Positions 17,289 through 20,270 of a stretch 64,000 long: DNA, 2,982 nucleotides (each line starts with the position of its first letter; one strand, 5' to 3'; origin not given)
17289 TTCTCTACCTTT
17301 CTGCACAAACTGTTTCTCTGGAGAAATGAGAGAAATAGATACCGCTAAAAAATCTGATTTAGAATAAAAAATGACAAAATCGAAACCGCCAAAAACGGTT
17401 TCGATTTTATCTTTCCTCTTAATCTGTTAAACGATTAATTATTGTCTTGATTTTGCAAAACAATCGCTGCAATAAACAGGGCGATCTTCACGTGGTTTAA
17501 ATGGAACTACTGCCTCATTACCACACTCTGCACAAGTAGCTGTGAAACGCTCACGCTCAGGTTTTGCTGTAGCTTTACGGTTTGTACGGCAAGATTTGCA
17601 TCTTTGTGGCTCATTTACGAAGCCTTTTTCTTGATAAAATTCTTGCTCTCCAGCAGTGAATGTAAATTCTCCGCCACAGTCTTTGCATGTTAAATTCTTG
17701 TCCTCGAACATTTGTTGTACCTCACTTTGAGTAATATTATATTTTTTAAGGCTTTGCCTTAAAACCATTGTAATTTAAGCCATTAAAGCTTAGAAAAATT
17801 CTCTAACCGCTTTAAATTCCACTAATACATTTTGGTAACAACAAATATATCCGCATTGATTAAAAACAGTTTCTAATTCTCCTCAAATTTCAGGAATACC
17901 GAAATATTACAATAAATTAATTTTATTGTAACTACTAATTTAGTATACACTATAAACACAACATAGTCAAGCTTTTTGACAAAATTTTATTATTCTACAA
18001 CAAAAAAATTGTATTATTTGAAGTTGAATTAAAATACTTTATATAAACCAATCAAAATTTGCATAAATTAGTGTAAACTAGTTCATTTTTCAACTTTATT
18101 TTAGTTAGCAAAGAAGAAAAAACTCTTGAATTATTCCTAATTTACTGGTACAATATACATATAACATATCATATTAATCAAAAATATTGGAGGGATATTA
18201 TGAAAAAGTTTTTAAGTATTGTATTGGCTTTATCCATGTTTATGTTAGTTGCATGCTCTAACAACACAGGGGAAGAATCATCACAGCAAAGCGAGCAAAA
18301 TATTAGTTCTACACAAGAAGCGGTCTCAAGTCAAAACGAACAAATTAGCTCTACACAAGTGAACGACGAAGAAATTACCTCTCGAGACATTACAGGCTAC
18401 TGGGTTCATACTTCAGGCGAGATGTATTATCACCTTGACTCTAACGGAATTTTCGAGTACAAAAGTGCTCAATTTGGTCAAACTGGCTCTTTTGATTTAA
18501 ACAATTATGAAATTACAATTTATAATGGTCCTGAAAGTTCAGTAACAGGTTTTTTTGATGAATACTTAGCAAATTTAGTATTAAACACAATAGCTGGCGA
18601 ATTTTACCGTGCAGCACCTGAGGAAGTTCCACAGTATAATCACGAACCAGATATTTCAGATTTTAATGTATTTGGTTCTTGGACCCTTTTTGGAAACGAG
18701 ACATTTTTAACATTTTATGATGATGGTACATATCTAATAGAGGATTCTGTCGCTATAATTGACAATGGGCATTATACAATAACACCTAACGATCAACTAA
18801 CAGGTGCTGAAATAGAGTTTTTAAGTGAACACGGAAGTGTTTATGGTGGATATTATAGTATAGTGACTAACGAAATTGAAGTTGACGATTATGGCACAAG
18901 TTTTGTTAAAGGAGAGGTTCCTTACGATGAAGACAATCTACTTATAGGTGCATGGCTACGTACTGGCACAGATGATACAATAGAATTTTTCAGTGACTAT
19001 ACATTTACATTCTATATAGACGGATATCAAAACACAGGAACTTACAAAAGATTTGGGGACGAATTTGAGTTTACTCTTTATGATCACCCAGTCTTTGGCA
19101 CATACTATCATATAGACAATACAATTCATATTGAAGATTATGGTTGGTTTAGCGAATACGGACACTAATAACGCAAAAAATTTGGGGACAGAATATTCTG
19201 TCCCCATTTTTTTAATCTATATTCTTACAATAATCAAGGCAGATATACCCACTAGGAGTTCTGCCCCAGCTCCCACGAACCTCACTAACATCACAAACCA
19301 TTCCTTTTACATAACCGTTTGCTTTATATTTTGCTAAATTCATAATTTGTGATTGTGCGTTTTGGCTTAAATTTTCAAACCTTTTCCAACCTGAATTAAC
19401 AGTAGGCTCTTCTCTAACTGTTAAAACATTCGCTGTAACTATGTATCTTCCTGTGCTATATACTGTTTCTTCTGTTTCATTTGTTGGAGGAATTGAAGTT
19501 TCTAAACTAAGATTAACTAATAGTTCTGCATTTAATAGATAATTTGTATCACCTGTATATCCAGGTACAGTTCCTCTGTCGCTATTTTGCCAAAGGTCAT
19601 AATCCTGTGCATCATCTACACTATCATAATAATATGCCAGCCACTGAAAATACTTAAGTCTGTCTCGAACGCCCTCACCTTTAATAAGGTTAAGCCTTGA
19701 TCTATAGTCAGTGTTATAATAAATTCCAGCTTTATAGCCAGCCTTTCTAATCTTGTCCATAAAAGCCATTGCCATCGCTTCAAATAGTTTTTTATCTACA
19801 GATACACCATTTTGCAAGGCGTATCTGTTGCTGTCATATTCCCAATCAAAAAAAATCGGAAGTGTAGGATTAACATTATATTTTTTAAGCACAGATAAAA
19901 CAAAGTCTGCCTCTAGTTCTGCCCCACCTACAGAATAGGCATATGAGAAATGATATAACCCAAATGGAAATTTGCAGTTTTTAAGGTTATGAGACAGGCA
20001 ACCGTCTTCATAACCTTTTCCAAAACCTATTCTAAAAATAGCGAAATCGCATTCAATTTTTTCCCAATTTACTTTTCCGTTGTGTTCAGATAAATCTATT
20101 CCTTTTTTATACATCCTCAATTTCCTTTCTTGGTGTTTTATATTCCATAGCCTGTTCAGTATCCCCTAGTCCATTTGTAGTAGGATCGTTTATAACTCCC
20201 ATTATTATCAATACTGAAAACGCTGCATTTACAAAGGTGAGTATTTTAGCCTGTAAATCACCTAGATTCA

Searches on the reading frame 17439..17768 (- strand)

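Call 3: search_protein_families(library=pfam, proteins=[window:17439-17768:-])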
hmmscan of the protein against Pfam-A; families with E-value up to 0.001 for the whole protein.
window:17439-17768:- (109 aa): 2 families
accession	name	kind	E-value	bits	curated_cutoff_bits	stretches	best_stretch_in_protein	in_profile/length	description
PF13451.12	zf_Tbcl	-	2e-24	85.7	24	1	22-67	1-46/48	Probable treble clef domain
PF23477.1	zf_Tbcl_2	-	1.8e-19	69.6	27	1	72-108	1-37/37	Probable treble clef zinc finger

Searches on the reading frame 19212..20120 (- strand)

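Call 74: search_protein_families(library=pfam, proteins=[window:19212-20120:-], max_evalue=0.0001)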
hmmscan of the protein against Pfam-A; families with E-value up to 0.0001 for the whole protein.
window:19212-20120:- (302 aa): 1 family
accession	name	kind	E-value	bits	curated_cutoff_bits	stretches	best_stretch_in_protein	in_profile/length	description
PF01183.26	Glyco_hydro_25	-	5.5e-16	59.9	27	1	8-187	1-179/180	Glycosyl hydrolases family 25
